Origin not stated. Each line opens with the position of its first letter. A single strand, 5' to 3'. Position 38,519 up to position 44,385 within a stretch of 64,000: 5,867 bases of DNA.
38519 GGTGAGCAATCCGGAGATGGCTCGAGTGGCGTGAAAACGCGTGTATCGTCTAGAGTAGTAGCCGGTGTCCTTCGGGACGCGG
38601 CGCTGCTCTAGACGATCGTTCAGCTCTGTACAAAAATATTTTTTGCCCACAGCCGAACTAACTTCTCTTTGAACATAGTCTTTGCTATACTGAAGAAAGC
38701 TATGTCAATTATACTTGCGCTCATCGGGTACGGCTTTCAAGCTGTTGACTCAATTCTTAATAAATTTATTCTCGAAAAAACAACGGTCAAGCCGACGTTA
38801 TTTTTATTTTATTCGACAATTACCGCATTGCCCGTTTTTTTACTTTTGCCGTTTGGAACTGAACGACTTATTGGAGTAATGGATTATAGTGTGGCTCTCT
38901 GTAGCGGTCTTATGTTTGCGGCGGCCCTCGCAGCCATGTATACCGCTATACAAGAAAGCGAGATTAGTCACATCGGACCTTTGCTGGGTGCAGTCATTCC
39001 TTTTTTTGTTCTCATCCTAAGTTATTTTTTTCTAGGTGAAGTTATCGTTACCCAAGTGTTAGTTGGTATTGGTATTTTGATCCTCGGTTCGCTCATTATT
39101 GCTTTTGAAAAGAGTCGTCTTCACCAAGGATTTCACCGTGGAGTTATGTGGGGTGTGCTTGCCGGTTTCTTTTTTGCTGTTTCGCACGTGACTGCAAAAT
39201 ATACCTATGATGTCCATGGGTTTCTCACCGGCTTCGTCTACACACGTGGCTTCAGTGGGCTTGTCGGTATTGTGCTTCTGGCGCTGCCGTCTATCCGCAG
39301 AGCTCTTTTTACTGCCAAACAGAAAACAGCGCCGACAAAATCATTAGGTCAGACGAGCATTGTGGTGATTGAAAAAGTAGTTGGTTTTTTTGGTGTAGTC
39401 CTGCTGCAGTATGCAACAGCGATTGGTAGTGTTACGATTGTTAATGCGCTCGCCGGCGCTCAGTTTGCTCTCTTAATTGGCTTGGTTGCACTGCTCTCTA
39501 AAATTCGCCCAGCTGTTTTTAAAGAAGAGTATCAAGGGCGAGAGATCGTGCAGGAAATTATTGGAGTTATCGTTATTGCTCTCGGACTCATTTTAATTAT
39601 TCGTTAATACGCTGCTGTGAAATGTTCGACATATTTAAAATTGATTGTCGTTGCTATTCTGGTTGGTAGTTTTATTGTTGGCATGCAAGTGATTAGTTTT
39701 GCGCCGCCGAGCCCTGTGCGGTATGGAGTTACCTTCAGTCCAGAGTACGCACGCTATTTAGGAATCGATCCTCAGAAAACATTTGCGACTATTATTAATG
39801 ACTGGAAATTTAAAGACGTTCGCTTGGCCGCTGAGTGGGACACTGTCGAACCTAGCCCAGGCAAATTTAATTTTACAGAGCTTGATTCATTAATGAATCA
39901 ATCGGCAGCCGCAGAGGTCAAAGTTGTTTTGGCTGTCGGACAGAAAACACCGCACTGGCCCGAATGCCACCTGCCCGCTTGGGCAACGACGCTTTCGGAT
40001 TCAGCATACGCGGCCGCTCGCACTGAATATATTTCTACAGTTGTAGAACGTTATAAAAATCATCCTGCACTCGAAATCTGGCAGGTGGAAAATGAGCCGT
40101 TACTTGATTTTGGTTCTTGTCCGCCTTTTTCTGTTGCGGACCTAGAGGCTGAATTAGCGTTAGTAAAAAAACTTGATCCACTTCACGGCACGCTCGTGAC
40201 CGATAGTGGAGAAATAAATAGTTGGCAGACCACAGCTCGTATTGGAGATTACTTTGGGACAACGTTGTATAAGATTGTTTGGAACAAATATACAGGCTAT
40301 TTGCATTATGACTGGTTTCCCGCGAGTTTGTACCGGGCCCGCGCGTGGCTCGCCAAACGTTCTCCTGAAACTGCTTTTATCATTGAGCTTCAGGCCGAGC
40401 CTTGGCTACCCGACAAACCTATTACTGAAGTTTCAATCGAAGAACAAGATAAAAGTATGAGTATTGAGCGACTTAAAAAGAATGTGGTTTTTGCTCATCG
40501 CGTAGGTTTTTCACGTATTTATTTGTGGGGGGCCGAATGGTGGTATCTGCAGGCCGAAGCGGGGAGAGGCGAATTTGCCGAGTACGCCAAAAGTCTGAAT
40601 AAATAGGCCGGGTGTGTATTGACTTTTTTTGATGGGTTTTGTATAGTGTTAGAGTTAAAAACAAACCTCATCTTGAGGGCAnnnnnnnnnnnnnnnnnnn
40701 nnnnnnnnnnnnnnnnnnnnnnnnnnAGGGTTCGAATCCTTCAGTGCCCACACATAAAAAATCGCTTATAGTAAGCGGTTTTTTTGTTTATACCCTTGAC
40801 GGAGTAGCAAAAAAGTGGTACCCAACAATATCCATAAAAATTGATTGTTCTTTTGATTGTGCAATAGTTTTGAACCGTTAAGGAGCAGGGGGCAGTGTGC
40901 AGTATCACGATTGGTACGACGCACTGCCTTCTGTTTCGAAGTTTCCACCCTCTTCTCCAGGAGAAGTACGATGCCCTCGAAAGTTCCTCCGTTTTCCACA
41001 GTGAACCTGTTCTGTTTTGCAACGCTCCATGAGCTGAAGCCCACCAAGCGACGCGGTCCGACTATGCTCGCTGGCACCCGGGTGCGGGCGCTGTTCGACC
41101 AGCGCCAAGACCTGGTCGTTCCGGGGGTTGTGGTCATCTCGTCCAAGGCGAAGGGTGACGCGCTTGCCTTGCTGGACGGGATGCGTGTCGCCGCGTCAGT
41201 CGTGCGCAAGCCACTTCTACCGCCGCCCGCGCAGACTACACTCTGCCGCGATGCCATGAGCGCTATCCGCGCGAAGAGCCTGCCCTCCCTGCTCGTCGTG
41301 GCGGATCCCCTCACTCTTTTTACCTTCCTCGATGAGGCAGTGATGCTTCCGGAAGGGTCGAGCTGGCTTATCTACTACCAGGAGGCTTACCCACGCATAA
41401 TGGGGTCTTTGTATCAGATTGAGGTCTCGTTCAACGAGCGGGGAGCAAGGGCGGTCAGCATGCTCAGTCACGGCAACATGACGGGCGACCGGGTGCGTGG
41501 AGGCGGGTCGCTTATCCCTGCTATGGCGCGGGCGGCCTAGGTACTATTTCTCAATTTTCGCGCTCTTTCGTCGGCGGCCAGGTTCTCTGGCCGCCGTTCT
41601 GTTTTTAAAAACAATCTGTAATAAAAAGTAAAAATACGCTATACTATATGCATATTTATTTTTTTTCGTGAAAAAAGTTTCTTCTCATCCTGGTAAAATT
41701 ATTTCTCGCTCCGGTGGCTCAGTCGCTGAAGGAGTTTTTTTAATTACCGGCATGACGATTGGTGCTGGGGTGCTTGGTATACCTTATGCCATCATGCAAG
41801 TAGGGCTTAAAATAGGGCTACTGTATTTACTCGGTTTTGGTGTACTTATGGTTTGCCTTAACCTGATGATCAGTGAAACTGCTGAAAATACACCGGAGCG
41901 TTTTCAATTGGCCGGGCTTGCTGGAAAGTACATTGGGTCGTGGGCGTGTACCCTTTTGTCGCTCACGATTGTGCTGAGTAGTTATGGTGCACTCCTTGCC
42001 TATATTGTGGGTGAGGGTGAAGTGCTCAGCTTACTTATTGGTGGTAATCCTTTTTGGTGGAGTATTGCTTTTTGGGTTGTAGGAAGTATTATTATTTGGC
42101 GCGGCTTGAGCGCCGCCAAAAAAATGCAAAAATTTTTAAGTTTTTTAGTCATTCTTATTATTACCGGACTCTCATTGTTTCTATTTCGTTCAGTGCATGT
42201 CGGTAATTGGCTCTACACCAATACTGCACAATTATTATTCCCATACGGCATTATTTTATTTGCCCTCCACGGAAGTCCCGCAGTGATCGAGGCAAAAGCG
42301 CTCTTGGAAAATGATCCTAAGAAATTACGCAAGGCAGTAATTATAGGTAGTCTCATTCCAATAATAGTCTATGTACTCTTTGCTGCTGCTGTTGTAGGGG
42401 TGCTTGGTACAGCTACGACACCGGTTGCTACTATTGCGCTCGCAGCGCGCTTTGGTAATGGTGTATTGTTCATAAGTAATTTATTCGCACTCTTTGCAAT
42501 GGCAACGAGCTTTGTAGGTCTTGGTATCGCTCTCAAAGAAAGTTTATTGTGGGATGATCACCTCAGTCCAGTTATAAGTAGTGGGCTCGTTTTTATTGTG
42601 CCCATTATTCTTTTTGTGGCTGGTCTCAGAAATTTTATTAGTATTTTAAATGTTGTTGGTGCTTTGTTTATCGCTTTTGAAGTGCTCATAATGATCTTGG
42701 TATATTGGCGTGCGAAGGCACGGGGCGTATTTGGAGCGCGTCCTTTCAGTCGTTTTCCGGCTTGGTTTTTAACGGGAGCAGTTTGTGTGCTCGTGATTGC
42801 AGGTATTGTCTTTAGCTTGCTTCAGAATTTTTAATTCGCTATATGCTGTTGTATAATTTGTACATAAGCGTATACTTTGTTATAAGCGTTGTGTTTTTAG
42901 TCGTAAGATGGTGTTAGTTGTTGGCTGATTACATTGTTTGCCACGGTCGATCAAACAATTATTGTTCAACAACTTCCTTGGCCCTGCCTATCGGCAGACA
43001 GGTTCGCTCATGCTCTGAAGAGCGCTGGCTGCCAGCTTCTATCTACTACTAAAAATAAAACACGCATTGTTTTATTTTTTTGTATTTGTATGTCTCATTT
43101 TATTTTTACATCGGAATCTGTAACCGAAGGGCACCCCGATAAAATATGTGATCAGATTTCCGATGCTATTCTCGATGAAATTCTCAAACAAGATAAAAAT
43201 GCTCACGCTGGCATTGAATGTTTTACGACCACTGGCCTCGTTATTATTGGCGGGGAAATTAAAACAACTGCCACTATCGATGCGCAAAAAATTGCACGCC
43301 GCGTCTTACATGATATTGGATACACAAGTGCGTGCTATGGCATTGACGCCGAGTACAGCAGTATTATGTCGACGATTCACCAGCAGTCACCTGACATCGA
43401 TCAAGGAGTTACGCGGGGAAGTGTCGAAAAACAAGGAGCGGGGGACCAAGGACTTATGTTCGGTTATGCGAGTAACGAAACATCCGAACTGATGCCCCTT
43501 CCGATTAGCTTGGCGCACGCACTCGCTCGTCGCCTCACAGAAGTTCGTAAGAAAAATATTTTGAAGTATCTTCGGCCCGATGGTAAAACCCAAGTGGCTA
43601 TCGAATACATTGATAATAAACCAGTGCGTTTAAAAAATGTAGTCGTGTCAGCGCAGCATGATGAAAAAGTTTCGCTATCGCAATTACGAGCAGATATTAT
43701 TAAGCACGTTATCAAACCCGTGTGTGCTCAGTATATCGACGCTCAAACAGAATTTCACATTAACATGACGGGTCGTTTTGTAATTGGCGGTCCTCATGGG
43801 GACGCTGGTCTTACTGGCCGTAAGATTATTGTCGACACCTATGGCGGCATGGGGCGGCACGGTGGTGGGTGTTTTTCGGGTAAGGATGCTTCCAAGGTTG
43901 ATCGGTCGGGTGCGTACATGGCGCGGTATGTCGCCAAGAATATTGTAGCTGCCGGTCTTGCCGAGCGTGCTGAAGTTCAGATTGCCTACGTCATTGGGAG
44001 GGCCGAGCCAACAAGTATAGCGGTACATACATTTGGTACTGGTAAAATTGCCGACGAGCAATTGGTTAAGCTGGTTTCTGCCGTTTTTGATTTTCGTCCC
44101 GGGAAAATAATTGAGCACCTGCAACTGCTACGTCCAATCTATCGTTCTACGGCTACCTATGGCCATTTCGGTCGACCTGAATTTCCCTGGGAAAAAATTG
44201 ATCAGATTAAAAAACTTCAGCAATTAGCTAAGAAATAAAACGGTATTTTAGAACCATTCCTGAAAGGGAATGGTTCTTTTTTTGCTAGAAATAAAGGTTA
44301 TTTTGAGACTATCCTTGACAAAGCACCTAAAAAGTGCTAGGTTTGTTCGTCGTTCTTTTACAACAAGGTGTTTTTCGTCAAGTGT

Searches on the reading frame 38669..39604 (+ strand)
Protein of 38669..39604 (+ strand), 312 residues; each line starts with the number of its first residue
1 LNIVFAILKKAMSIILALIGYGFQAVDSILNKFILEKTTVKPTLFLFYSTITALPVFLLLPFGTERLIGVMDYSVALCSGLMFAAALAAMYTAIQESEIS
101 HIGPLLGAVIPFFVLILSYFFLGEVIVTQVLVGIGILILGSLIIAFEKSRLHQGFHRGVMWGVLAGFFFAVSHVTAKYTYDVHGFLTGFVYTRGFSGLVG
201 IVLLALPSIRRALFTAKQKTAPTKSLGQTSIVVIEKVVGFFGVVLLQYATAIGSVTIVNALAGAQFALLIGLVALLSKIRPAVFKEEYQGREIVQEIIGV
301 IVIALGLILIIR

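Call 47: search_protein_families(library=pfam, proteins=[window:38669-39604:+], max_evalue=0.00001)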
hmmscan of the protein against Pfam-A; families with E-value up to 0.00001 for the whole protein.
window:38669-39604:+ (312 aa): 1 family
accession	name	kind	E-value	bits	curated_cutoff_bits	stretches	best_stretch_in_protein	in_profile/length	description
PF00892.27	EamA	-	2.3e-08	34.8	28.2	1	13-145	3-134/135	EamA-like transporter family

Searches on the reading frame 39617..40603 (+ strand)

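Call 47: search_protein_families(library=pfam, proteins=[window:39617-40603:+], max_evalue=0.00001)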
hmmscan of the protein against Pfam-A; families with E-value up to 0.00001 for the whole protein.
window:39617-40603:+ (329 aa): 2 families
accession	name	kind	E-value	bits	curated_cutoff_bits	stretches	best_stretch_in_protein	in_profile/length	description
PF02449.21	Glyco_hydro_42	-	6.5e-12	45.9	21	1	72-161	32-138/376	Beta-galactosidase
PF00331.26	Glyco_hydro_10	-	6.1e-07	29.4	22.1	1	73-164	46-132/311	Glycosyl hydrolase family 10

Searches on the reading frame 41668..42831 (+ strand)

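Call 47: search_protein_families(library=pfam, proteins=[window:41668-42831:+], max_evalue=0.00001)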
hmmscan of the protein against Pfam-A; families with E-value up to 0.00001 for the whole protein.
window:41668-42831:+ (388 aa): 2 families
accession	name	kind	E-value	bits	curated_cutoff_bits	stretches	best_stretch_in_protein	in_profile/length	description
PF03222.19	Trp_Tyr_perm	-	3.1e-27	96.1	22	1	18-380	4-390/393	Tryptophan/tyrosine permease family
PF01490.24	Aa_trans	-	3.2e-14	52.9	25.6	1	16-249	2-257/410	Transmembrane amino acid transporter protein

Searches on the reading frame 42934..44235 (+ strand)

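Call 47: search_protein_families(library=pfam, proteins=[window:42934-44235:+], max_evalue=0.00001)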
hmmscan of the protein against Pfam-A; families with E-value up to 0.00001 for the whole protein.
window:42934-44235:+ (434 aa): 3 families
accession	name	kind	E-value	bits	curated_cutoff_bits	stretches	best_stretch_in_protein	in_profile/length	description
PF02773.21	S-AdoMet_synt_C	-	2.6e-68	228.7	25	1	284-421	1-138/138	S-adenosylmethionine synthetase, C-terminal domain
PF02772.21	S-AdoMet_synt_M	-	1.2e-48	164.6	29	1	166-282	1-120/120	S-adenosylmethionine synthetase, central domain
PF00438.25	S-AdoMet_synt_N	-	4.8e-40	136.5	33.1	1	56-153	2-99/99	S-adenosylmethionine synthetase, N-terminal domain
